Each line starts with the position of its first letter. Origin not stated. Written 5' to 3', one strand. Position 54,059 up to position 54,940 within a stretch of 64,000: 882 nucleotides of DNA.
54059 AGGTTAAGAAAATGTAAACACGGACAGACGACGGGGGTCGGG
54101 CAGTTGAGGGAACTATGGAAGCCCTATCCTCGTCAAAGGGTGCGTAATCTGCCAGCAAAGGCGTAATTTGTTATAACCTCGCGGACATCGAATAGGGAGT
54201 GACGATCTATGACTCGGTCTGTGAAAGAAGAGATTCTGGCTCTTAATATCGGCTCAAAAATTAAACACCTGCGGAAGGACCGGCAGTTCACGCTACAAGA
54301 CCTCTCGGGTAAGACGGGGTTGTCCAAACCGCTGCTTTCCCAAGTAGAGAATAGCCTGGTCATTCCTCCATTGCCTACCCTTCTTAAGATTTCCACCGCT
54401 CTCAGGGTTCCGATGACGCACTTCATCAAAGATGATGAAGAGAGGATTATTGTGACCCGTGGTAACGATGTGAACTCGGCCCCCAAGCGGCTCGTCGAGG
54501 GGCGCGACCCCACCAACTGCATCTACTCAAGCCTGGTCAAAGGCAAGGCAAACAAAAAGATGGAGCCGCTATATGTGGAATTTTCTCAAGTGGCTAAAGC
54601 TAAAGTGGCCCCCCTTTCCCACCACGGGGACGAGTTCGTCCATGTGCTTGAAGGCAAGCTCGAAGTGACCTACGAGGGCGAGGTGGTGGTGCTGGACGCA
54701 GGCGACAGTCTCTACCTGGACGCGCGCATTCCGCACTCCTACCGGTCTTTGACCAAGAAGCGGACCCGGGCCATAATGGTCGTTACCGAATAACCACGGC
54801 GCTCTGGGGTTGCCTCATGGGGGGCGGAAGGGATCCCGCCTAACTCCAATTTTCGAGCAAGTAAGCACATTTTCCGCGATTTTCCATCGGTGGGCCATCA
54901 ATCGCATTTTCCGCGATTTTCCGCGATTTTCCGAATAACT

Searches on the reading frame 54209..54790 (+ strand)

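Call 83: search_protein_families(library=pfam, proteins=[window:54209-54790:+], max_evalue=0.001)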
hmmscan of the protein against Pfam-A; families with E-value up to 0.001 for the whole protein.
window:54209-54790:+ (194 aa): 7 families
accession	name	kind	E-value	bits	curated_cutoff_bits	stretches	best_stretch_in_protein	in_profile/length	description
PF07883.17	Cupin_2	-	3e-15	56.1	27.2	1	134-192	12-70/70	Cupin domain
PF01381.28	HTH_3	-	3.2e-08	33.9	23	1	18-71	1-54/55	Helix-turn-helix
PF05899.18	Cupin_3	-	1.3e-06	28.4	23.5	1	141-172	26-58/74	EutQ-like cupin domain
PF13443.12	HTH_26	-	5.3e-06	27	22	1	17-69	1-54/63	Cro/C1-type HTH DNA-binding domain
PF13560.12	HTH_31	-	1.7e-05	25.5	27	1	15-68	3-57/64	Helix-turn-helix domain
PF12844.13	HTH_19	-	6e-05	23.3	30.2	1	15-68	1-54/64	Helix-turn-helix domain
PF06249.18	EutQ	-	0.00076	19.7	21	0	86-170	44-125/152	Ethanolamine utilisation protein EutQ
